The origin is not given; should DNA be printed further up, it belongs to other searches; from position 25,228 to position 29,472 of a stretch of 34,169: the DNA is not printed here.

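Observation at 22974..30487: Candidate flavin-based electron-bifurcating (Bfu/HydBC-type) imino-acid dehydrogenase: NuoEF fusion + 1314-aa Fe-S mega-fusion + DAO-family beta subunit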

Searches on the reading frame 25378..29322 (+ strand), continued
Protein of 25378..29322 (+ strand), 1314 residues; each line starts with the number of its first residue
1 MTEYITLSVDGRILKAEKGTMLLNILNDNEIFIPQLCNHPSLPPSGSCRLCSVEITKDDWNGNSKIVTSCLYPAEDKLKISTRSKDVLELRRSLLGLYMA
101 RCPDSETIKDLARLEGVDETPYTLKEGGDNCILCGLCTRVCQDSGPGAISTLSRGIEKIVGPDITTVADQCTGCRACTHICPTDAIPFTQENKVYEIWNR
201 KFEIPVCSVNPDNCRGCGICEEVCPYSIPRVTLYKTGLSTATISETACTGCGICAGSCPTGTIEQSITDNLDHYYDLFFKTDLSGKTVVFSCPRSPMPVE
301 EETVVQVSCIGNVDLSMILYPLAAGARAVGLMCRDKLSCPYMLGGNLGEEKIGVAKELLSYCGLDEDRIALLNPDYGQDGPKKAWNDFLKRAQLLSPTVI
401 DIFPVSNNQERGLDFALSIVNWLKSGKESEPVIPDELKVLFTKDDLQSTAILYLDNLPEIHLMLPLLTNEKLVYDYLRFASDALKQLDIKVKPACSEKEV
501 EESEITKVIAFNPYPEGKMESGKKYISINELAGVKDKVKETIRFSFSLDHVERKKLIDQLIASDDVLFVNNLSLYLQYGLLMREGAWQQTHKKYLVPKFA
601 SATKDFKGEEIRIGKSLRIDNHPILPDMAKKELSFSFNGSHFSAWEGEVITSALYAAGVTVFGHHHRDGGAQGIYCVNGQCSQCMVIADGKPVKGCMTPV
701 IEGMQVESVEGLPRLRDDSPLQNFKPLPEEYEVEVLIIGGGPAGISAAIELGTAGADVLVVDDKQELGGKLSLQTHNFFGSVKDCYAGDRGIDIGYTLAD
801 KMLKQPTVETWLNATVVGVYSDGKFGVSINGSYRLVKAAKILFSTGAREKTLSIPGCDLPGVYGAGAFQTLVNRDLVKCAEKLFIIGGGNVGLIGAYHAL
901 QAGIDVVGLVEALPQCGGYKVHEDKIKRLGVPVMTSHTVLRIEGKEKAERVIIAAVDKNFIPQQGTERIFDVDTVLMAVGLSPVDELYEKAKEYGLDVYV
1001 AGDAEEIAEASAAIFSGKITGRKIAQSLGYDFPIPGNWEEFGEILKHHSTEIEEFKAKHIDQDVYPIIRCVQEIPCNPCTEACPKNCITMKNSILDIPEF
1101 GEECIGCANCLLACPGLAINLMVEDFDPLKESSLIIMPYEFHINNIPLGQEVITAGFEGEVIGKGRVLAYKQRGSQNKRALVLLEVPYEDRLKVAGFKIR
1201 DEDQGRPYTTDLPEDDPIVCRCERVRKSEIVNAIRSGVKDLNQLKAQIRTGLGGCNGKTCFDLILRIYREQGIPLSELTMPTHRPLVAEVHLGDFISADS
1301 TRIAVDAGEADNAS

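Call 46: find_encoding_contigs(protein=P0068, flank=10000, max_places=3)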
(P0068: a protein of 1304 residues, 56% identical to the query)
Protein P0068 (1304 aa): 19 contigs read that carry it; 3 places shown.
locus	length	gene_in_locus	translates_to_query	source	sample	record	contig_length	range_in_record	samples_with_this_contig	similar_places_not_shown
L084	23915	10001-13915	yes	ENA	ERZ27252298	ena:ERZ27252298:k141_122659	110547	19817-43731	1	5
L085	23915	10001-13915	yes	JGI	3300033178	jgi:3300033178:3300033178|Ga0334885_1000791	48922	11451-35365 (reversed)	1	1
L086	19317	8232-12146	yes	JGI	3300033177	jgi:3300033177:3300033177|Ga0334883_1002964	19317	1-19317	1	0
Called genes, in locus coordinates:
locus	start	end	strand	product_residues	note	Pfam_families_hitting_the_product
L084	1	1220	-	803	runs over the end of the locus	PF02901:PFL-like, PF01228:Gly_radical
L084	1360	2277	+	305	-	PF13353:Fer4_12, PF04055:Radical_SAM, PF14697:Fer4_21 (faint), PF13237:Fer4_10 (weak), PF00037:Fer4 (faint), PF12837:Fer4_6 (faint), PF12838:Fer4_7 (weak), PF13187:Fer4_9 (weak)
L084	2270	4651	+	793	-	PF02901:PFL-like, PF01228:Gly_radical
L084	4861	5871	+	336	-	-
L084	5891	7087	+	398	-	PF00202:Aminotran_3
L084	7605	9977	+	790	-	PF01257:2Fe-2S_thioredx, PF01512:Complex1_51K, PF10589:NADH_4Fe-4S, PF00037:Fer4 (weak), PF12838:Fer4_7 (weak), PF13187:Fer4_9 (weak), PF13237:Fer4_10 (weak), PF14697:Fer4_21 (weak)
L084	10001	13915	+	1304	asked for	PF00111:Fer2 (weak), PF13510:Fer2_4, PF12838:Fer4_7, PF02662:FlpD, PF13510:Fer2_4, PF07992:Pyr_redox_2, PF12831:FAD_oxidored, PF04324:Fer2_BFD, +14 more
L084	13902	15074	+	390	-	PF01266:DAO, PF01946:Thi4 (faint), PF03486:HI0933_like (faint), PF07992:Pyr_redox_2 (faint)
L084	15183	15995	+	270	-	PF03446:NAD_binding_2, PF03807:F420_oxidored, PF14748:P5CR_dimer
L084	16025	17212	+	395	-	PF00682:HMGL-like, PF22617:HCS_D2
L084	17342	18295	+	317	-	PF00480:ROK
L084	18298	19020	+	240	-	PF09335:VTT_dom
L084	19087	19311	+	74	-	PF14697:Fer4_21 (faint), PF25160:LdpA_Fe-S-bd (faint), PF12838:Fer4_7, PF13237:Fer4_10, PF12837:Fer4_6 (faint), PF13187:Fer4_9 (weak), PF12797:Fer4_2 (weak), PF00037:Fer4 (weak), +1 more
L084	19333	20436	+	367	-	PF02607:B12-binding_2, PF02310:B12-binding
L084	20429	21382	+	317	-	PF00990:GGDEF, PF22335:Cas10-Cmr2_palm2 (faint)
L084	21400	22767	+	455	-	PF00919:UPF0004, PF04055:Radical_SAM, PF01938:TRAM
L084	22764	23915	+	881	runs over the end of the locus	PF01624:MutS_I, PF05188:MutS_II, PF05192:MutS_III, PF05190:MutS_IV, PF00488:MutS_V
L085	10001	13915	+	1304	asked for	PF00111:Fer2 (weak), PF13510:Fer2_4, PF12838:Fer4_7, PF02662:FlpD, PF13510:Fer2_4, PF07992:Pyr_redox_2, PF12831:FAD_oxidored, PF04324:Fer2_BFD, +14 more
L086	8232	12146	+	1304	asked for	PF00111:Fer2 (weak), PF13510:Fer2_4, PF12838:Fer4_7, PF02662:FlpD, PF13510:Fer2_4, PF07992:Pyr_redox_2, PF12831:FAD_oxidored, PF04324:Fer2_BFD, +14 more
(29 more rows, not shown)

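Call 47: find_encoding_contigs(protein=P0094, flank=8000, max_places=2)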
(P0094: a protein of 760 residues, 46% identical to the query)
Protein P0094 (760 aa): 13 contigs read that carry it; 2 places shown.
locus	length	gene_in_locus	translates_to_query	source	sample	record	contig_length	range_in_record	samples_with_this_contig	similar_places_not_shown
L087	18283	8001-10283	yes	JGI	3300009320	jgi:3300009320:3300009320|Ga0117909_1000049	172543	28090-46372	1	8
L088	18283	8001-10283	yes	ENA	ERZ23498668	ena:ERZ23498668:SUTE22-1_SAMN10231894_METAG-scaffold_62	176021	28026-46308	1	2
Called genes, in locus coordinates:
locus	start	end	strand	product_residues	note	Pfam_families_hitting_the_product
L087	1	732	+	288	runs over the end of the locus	PF18306:LDcluster4 (weak), PF03641:Lysine_decarbox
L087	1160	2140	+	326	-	-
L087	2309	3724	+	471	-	PF12390:Se-cys_synth_N, PF03841:SelA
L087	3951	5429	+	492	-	PF00586:AIRS, PF02769:AIRS_C, PF02627:CMD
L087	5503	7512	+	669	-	PF00009:GTP_EFTU, PF01926:MMR_HSR1 (weak), PF25461:Beta-barrel_SelB, PF09107:WHD_3rd_SelB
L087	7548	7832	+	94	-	-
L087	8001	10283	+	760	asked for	PF13510:Fer2_4, PF00037:Fer4 (faint), PF13183:Fer4_8 (faint), PF12838:Fer4_7 (weak), PF14697:Fer4_21, PF12838:Fer4_7 (weak), PF02662:FlpD, PF12801:Fer4_5, +3 more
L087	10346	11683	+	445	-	-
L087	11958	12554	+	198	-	PF00440:TetR_N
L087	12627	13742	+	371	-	-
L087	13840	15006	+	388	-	PF00291:PALP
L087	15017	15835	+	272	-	PF04794:YdjC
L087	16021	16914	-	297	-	PF00535:Glycos_transf_2, PF10111:Glyco_tranf_2_2 (weak), PF13641:Glyco_tranf_2_3 (weak)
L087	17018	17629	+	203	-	PF01810:LysE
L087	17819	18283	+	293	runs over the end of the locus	PF00941:FAD_binding_5, PF03450:CO_deh_flav_C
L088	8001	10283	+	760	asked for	PF13510:Fer2_4, PF00037:Fer4 (faint), PF13183:Fer4_8 (faint), PF12838:Fer4_7 (weak), PF14697:Fer4_21, PF12838:Fer4_7 (weak), PF02662:FlpD, PF12801:Fer4_5, +3 more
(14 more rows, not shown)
